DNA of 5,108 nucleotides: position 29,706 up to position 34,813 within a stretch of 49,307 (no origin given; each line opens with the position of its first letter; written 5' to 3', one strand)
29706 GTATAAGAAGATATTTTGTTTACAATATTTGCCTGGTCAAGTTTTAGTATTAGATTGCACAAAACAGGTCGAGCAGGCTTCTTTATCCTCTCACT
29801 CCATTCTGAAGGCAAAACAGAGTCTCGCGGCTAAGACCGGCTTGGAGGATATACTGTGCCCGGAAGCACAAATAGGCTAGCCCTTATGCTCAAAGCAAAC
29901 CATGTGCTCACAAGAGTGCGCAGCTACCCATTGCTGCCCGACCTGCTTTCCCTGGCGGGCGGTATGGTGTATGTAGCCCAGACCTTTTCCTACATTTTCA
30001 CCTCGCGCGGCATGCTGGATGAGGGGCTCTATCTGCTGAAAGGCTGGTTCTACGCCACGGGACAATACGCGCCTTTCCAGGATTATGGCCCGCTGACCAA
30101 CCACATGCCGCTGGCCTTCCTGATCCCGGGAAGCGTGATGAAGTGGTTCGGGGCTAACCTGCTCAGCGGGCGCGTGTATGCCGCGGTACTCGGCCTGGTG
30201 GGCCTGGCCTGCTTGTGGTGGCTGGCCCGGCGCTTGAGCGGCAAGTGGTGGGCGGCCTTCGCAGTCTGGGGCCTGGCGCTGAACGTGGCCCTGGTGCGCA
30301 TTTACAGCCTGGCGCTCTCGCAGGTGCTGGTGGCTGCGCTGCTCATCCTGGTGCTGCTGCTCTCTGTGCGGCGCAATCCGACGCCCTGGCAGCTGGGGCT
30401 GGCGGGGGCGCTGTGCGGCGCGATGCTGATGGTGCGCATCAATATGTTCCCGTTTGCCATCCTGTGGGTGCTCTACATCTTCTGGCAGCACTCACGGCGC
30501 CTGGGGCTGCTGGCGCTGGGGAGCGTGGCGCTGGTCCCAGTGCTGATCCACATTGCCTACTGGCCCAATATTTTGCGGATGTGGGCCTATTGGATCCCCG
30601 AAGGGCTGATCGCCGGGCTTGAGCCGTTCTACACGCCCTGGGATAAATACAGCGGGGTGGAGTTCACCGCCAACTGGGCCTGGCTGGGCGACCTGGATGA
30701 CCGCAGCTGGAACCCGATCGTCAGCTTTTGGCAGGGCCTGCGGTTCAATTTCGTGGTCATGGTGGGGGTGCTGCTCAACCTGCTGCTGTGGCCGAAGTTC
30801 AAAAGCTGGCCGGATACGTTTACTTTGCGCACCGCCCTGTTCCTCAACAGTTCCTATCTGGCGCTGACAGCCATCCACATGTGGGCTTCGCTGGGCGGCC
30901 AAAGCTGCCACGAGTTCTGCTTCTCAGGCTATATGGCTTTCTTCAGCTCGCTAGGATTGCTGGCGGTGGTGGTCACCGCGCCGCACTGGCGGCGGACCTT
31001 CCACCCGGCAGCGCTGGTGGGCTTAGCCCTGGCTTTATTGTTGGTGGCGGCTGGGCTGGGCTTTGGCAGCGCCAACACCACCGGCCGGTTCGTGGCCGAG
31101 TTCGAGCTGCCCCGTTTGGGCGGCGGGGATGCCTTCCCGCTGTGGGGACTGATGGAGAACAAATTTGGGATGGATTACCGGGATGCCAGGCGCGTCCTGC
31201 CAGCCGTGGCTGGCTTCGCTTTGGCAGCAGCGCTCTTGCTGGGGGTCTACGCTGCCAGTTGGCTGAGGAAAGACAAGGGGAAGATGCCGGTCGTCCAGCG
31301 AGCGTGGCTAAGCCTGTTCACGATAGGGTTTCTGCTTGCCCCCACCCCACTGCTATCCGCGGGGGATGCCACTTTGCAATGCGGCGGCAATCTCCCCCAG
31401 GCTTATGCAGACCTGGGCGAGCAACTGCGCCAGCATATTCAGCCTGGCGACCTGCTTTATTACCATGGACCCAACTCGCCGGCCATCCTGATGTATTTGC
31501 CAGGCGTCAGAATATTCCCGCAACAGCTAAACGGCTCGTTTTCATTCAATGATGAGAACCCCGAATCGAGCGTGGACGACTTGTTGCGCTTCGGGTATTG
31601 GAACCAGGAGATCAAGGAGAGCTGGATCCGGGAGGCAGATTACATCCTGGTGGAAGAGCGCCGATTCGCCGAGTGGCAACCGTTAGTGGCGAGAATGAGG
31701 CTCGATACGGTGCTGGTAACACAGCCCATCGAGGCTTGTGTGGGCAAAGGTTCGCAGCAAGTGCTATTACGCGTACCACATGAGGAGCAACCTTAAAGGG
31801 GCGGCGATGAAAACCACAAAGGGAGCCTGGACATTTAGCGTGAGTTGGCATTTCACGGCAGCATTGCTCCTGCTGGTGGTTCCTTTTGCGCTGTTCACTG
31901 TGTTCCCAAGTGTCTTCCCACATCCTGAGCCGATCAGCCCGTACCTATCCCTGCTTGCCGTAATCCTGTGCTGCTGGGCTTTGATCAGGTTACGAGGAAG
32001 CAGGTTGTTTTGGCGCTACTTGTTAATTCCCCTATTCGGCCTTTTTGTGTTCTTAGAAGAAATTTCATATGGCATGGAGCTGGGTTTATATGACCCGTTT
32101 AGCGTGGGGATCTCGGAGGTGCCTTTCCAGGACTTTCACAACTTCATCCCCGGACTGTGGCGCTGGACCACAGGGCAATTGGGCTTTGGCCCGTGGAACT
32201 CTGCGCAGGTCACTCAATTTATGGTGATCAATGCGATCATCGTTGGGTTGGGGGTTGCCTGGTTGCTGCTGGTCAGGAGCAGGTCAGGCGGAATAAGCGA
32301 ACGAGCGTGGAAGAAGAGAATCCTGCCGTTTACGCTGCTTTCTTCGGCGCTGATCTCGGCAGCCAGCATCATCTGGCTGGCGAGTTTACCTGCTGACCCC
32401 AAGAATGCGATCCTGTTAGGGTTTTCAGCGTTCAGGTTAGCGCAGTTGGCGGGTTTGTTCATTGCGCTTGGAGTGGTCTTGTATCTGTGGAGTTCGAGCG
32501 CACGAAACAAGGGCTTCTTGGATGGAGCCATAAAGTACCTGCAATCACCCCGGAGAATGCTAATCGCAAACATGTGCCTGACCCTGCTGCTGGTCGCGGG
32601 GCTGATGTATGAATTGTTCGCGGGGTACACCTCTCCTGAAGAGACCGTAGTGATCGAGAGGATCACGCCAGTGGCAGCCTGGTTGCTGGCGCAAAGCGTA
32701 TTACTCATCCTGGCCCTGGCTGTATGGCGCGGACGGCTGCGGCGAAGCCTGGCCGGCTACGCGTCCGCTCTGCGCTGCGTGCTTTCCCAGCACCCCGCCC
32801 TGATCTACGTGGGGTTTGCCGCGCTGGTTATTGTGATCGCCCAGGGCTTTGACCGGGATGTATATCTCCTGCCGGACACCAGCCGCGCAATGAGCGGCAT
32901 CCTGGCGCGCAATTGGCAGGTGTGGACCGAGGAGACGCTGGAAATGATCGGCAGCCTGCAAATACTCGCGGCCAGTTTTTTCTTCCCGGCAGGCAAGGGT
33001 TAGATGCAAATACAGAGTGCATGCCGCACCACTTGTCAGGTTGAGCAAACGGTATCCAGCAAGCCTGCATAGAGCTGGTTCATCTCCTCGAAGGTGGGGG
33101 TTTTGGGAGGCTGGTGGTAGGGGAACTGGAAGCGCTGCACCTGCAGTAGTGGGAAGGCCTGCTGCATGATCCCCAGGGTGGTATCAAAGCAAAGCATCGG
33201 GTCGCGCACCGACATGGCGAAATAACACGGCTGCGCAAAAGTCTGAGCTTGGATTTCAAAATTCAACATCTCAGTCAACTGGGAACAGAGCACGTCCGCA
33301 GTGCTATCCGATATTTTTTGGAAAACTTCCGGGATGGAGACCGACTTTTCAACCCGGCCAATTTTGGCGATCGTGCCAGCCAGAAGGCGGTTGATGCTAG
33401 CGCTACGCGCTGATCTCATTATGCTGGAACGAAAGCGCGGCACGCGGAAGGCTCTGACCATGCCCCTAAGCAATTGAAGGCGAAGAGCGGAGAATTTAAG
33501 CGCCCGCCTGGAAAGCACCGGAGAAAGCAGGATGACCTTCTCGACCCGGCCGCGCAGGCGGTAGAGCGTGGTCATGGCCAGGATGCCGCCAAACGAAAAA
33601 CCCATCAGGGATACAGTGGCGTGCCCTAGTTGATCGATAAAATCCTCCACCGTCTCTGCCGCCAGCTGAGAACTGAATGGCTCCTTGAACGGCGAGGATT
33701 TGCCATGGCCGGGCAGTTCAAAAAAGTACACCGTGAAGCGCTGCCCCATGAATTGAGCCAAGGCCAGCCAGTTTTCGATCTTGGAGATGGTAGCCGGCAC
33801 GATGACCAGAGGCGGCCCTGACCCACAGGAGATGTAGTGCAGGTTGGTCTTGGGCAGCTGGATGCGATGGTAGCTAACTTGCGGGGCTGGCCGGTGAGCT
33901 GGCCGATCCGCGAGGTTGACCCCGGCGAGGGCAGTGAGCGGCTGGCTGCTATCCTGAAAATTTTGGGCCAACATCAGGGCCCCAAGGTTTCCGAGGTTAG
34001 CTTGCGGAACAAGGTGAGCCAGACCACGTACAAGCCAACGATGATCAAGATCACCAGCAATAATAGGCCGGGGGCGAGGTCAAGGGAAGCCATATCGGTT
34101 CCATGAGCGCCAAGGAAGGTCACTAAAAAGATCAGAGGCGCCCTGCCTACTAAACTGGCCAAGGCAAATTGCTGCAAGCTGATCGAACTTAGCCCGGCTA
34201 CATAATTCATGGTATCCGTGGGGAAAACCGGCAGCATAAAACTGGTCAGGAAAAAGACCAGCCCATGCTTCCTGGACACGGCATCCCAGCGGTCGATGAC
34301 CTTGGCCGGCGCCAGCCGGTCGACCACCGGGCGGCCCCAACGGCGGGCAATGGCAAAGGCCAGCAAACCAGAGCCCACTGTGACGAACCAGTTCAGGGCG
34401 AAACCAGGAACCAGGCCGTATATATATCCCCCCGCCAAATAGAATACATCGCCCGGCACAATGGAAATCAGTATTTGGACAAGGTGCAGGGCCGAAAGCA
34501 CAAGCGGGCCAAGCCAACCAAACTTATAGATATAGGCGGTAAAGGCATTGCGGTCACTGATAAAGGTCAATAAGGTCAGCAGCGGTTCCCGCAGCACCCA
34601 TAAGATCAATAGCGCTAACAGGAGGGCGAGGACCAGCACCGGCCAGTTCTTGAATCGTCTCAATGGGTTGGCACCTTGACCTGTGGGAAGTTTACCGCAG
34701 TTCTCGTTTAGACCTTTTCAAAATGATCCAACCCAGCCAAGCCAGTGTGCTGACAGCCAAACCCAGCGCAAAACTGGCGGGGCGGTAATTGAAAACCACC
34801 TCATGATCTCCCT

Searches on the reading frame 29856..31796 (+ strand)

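Call 34: search_protein_families(library=pfam, proteins=[window:29856-31796:+], max_evalue=0.000001)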
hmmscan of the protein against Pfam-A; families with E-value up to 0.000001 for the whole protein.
window:29856-31796:+ (646 aa): 1 family
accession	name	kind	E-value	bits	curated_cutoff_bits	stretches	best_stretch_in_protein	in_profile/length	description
PF13231.12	PMT_2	-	9e-07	29.7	26.1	1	83-231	2-152/160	Dolichyl-phosphate-mannose-protein mannosyltransferase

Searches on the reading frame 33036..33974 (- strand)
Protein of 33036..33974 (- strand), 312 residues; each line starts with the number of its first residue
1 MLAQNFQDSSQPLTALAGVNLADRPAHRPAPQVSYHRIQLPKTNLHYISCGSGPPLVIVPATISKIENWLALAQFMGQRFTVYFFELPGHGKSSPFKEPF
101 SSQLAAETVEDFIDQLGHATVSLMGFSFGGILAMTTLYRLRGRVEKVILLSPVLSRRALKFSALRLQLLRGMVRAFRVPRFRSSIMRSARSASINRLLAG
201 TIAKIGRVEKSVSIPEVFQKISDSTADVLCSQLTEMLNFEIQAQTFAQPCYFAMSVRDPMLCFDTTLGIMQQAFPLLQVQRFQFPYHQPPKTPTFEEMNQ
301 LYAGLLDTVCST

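Call 34: search_protein_families(library=pfam, proteins=[window:33036-33974:-], max_evalue=0.000001)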
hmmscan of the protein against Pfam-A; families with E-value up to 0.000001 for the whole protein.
window:33036-33974:- (312 aa): 3 families
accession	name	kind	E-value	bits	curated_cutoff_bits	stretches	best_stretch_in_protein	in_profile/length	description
PF00561.26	Abhydrolase_1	-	4.8e-14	53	25.8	1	54-185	1-140/245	alpha/beta hydrolase fold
PF12697.13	Abhydrolase_6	-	1.1e-12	49.5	26.3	1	67-184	12-123/217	Alpha/beta hydrolase family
PF12146.15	Hydrolase_4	-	7.1e-08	32.5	27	1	73-185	25-146/239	Serine aminopeptidase, S33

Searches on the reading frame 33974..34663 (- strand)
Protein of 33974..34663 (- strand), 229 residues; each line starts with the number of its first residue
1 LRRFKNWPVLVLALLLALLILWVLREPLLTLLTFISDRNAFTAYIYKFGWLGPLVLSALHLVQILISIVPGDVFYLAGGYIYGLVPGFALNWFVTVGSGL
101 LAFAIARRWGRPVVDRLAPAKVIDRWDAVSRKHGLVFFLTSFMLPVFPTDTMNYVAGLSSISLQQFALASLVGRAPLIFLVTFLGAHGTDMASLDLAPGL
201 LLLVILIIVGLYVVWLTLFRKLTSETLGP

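Call 34: search_protein_families(library=pfam, proteins=[window:33974-34663:-], max_evalue=0.000001)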
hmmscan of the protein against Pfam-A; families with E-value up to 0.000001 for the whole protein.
window:33974-34663:- (229 aa): 1 family
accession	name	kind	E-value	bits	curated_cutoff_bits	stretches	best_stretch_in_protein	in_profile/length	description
PF09335.16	VTT_dom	-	1.6e-21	77.5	33.9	1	69-186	1-122/123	VTT domain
